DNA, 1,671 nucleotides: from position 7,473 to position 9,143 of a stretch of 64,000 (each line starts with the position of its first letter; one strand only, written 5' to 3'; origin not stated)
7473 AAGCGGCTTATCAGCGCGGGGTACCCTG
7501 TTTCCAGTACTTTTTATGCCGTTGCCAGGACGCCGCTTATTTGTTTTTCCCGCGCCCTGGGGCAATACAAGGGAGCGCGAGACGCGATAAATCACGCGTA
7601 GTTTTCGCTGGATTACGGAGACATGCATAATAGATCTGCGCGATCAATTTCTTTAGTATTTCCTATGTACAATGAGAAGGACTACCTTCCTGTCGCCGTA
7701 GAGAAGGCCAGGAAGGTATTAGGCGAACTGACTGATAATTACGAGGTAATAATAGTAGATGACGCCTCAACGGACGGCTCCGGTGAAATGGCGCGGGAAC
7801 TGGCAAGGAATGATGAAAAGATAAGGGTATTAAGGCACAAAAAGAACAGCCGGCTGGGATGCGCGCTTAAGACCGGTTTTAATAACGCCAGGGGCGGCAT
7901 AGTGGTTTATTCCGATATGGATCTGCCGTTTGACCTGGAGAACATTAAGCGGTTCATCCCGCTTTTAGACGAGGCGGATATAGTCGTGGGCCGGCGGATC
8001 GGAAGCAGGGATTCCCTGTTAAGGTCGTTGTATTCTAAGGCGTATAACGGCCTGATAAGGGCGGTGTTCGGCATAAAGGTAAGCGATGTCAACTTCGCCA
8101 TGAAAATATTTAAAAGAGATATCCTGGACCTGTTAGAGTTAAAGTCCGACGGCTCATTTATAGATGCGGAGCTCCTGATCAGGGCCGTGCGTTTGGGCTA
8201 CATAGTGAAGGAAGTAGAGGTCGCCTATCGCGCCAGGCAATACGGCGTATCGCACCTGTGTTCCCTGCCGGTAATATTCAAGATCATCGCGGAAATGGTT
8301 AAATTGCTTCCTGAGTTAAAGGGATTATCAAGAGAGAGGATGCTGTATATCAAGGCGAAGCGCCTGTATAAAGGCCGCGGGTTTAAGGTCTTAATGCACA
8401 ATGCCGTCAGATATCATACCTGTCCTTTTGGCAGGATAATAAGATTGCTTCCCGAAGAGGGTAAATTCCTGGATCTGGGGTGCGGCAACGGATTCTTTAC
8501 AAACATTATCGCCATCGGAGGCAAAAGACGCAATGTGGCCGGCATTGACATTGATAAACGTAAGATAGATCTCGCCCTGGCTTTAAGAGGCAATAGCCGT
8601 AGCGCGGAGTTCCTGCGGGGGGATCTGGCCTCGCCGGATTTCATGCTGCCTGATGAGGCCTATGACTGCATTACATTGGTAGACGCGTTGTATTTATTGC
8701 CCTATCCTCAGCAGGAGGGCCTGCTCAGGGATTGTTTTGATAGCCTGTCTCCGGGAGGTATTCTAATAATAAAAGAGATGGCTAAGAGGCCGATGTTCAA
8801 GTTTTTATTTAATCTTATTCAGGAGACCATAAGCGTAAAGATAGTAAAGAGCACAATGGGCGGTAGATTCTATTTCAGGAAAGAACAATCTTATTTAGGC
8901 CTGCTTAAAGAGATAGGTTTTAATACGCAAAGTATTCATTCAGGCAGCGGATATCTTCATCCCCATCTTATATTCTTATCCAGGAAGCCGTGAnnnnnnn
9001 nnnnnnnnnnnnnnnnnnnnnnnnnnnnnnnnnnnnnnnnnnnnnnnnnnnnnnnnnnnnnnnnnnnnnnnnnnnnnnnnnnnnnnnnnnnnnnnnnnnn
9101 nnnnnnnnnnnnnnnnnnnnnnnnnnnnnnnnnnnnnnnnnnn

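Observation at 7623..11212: Lipid-linked sugar tailoring unit: ArnC/DPM1-like GT2-methyltransferase fusion coupled to a B12-radical-SAM-YdjC fusion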

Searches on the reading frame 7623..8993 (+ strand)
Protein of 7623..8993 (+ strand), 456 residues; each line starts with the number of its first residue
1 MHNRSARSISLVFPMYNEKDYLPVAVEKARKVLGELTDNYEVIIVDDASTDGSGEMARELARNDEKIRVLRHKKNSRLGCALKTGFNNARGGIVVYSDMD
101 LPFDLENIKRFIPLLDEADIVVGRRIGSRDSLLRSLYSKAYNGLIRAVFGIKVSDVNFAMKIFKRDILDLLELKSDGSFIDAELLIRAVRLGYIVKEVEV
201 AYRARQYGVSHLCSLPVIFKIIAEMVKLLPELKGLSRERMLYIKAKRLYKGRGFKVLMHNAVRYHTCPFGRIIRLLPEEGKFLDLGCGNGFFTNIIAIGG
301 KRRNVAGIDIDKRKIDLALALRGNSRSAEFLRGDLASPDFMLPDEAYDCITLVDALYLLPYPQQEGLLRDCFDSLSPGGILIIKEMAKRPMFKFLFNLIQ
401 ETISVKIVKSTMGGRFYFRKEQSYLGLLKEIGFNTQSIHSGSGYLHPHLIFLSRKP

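Call 3: search_protein_families(library=pfam, proteins=[window:7623-8993:+], max_evalue=0.01)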
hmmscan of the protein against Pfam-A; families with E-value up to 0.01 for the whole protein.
window:7623-8993:+ (456 aa): 10 families
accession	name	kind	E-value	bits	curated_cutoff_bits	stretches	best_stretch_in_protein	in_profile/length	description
PF00535.33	Glycos_transf_2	-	3.5e-28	99.1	23.3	1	10-168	1-164/168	Glycosyl transferase family 2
PF13649.12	Methyltransf_25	-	2.1e-13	51.2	27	1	283-379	2-97/97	Methyltransferase domain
PF08241.18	Methyltransf_11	-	9.3e-13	49.1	21.2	1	283-383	1-95/95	Methyltransferase domain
PF13847.12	Methyltransf_31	-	4.4e-12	46.4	27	1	280-387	5-113/145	Methyltransferase domain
PF13489.12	Methyltransf_23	-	5.6e-12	46.1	27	1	274-435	15-161/164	Methyltransferase domain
PF08242.18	Methyltransf_12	-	5.4e-09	37.1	30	1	283-381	1-98/98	Methyltransferase domain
PF01209.24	Ubie_methyltran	-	0.00055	19.8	20.1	1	280-394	49-162/233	ubiE/COQ5 methyltransferase family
PF05175.20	MTS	-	0.00057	20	23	1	278-337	29-92/170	Methyltransferase small domain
PF01728.25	FtsJ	-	0.0013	19.1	24.1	0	275-410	18-164/181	FtsJ-like methyltransferase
PF07021.18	MetW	-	0.0061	16.6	21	0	270-363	5-92/193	Methionine biosynthesis protein MetW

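Call 5: search_protein_families(library=ncbifam, proteins=[window:7623-8993:+], max_evalue=0.001)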
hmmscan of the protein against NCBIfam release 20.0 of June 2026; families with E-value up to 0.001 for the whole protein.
window:7623-8993:+ (456 aa): 29 families (the best 25 are shown)
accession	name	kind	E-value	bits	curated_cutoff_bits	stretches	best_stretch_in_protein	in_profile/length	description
NF007986.1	PRK10714.1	equivalog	2.6e-25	89.1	529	1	6-228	5-222/316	undecaprenyl-phosphate 4-deoxy-4-formamido-L-arabinose transferase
NF041391.1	DPhHxTase_Halo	equivalog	5.3e-17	61.5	375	1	16-213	4-193/213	dolichyl-phosphate hexose transferase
NF047588.1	GlcsyltransPgfSStrep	equivalog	9.8e-16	57.8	500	1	9-170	3-166/308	glycosyltransferase PgfS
TIGR03937.1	PgaC_IcaA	equivalog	5.4e-13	48.7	422.3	1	4-141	42-180/407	poly-beta-1,6-N-acetyl-D-glucosamine synthase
NF007482.0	PRK10073.1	equivalog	1.5e-12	47.2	423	1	5-103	4-98/334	glycosyltransferase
NF047683.1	TeichurnBiosyTuaG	equivalog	1.7e-12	47.6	400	1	6-117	5-113/252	teichuronic acid biosynthesis protein TuaG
TIGR04182.1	glyco_TIGR04182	equivalog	2.9e-12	46.6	325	1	11-225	4-214/293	S-layer glycoprotein N-glycosyltransferase AglJ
NF053739.1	GlytfEpsEBac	equivalog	3.1e-11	42.8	450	1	9-100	3-92/265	glycosyltransferase EpsE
NF058614.1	PPMAGASynPpgS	equivalog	7.8e-11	41.8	370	1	11-211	4-205/226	polyprenyl-phospho-N-acetylgalactosaminyl synthase PpgS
NF043040.1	corrin_prot_MT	hypoth_equivalog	8e-10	38.5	180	1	273-386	35-151/216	corrinoid protein-associated methyltransferase CpaM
TIGR03965.1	mycofact_glyco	equivalog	2.5e-09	36.5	280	1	4-120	71-184/467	mycofactocin biosynthesis glycosyltransferase MftF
NF041875.1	EPS_EpsD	equivalog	1.7e-08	34.2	370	1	9-124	1-115/325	exopolysaccharide biosynthesis glycosyltransferase EpsD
TIGR01983.1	UbiG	equivalog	3.8e-08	32.9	102.95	1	263-403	49-171/228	bifunctional 2-polyprenyl-6-hydroxyphenol methylase/3-demethylubiquinol 3-O-methyltransferase UbiG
NF010496.0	PRK13915.1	equivalog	9.1e-08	31.5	262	1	3-102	27-128/307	glucosyl-3-phosphoglycerate synthase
NF041537.1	ArsM_AhpD_UU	exception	3.9e-07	29.2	510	1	280-444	78-233/345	arsenite methyltransferase/AhpD domain selenoprotein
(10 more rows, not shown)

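Call 49: search_solved_structures(query=window:7623-8990:+, max_evalue=0.00001)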
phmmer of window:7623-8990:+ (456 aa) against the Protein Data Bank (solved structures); distinct sequences matched with E-value up to 0.00001: 18.
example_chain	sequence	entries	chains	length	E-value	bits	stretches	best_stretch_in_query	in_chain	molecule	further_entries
9hwj_A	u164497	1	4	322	1.8e-19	73.3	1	6-215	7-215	Undecaprenyl-phosphate 4-deoxy-4-formamido-L-arabinose transferase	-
9bhc_C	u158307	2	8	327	7.9e-19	71.2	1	7-214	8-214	Undecaprenyl-phosphate 4-deoxy-4-formamido-L-arabinose transferase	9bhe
8vxh_A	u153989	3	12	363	1.1e-18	70.8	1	7-214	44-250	Undecaprenyl-phosphate 4-deoxy-4-formamido-L-arabinose transferase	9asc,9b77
5mlz_A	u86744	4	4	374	2.3e-13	53.2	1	7-228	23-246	Dolichol monophosphate mannose synthase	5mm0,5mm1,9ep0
5wp4_A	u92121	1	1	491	7.6e-10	41.6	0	274-391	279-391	Phosphoethanolamine N-methyltransferase 1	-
5wp5_A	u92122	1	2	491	8.1e-10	41.5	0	274-386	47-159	Phosphomethylethanolamine N-methyltransferase 2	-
5eke_A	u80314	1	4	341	1.6e-09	40.5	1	7-170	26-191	Uncharacterized glycosyltransferase sll0501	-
5ekp_C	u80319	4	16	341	1.6e-09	40.5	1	7-170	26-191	Uncharacterized glycosyltransferase sll0501 | Glycosyltransferase sll0501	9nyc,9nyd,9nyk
9nye_A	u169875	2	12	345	1.7e-09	40.5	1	7-170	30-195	Glycosyltransferase sll0501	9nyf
5hea_A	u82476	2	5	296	3.1e-08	36.3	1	8-110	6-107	Putative glycosyltransferase (GalT1)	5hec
2z87_A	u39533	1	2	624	7.7e-08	35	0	9-100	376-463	Chondroitin synthase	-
2z86_A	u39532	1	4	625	7.7e-08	35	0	9-100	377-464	Chondroitin synthase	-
3bcv_A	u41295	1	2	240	7.8e-08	35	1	8-104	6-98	Putative glycosyltransferase protein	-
8vh7_A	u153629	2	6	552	1.5e-07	34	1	8-115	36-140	Heparosan synthase B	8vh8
8viw_A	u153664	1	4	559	1.6e-07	34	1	8-115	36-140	Heparosan synthase B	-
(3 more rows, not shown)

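Call 83: find_homologous_proteins(query=window:7623-8990:+, max_evalue=1e-20)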
Query window:7623-8990:+ (456 aa): 257 proteins with E <= 1e-20 among 8000 candidates; the best 120 are listed.
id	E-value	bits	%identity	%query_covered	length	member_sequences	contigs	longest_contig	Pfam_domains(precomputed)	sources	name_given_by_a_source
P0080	0.0e+0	1012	100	100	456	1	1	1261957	PF13847.13,PF13489.13,PF13649.13,PF00535.33,PF08241.19,PF08242.19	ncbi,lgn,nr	ncbi:MAG: glycosyltransferase [Candidatus Omnitrophica bacterium]|nr:glycosyltransferase [Candidatus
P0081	3.9e-140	486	49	98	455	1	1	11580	PF13847.13,PF13489.13,PF05175.21,PF13649.13,PF00535.33,PF08241.19,PF08242.19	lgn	-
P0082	3.1e-130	453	48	98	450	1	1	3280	PF13847.13,PF13489.13,PF13649.13,PF00535.33,PF08241.19,PF08242.19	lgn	-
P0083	2.1e-128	447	46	98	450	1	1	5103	PF13847.13,PF13489.13,PF13649.13,PF00535.33,PF08241.19,PF08242.19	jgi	jgi:glycosyltransferase involved in cell wall biosynthesis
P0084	8.2e-128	445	46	99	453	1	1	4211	PF13847.13,PF13489.13,PF13649.13,PF00891.25,PF01739.25,PF00535.33,PF08241.19,PF08242.19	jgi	jgi:glycosyltransferase involved in cell wall biosynthesis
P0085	1.5e-126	441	46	98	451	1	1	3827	PF13847.13,PF13489.13,PF13649.13,PF00535.33,PF08241.19,PF08242.19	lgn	-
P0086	8.1e-126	439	47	99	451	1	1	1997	PF13847.13,PF13489.13,PF13649.13,PF00535.33,PF08241.19,PF08242.19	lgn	-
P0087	2.7e-124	434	47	97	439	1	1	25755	PF13847.13,PF13489.13,PF13649.13,PF00535.33,PF08241.19,PF08242.19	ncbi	-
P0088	6.0e-124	433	45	98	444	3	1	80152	PF13847.13,PF13489.13,PF13649.13,PF00535.33,PF08241.19,PF08242.19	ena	-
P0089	6.8e-124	432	49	99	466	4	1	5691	PF13847.13,PF13489.13,PF13649.13,PF00891.25,PF00535.33,PF08241.19,PF08242.19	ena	-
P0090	2.4e-123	431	45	99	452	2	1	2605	PF13847.13,PF13489.13,PF13649.13,PF01728.26,PF00535.33,PF08241.19,PF08242.19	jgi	-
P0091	3.6e-123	430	45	98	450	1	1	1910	PF13847.13,PF13489.13,PF13649.13,PF00535.33,PF08241.19,PF08242.19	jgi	jgi:glycosyltransferase involved in cell wall biosynthesis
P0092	1.3e-122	428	46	97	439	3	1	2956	PF13847.13,PF13489.13,PF13649.13,PF00535.33,PF08241.19,PF08242.19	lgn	-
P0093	2.3e-122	427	45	98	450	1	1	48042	PF13847.13,PF13489.13,PF13649.13,PF00535.33,PF08241.19,PF08242.19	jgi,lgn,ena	-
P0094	1.7e-121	424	45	99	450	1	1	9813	PF13847.13,PF13489.13,PF13649.13,PF00535.33,PF08241.19,PF08242.19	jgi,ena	-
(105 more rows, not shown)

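Call 102: predict_structure(alignment_id=A4)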
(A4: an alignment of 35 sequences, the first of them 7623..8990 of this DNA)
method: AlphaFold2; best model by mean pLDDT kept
length: 456 residues; sequences in the alignment: 35
mean_pLDDT: 88.7   pTM: 0.82
mean pLDDT of the five models: 88.7, 88.2, 87.1, 86.6, 86.2
residues with pLDDT >= 90: 283; 70-90: 130; 50-70: 38; < 50: 5
segments of 3 or more residues with pLDDT < 50: 1-5
pLDDT, mean of each block of 10 residues (from residue 1): 63 96 96 96 97 97 98 93 96 96 94 96 86 87 94 93 92 92 96 95 78 83 95 89 83 80 86 91 84 86 88 80 69 90 95 92 96 98 85 69 69 77 96 95 79 98
secondary structure, 60 per line:
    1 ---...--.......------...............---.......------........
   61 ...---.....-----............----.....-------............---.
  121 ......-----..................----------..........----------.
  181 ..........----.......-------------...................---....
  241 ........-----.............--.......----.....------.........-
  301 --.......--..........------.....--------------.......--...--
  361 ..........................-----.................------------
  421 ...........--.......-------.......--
elements in order: E9-15 H22-36 E40-46 H53-63 E67-71 H77-88 E93-97 H105-116 E120-126 H132-149 E160-164 H165-169 H180-190 E195-201 H215-233 H237-248 H254-266 H269-275 E280-284 H291-299 E303-309 H312-321 E328-332 E347-353 H361-374 E375-386 H392-408 H421-431 E434-440 E448-454
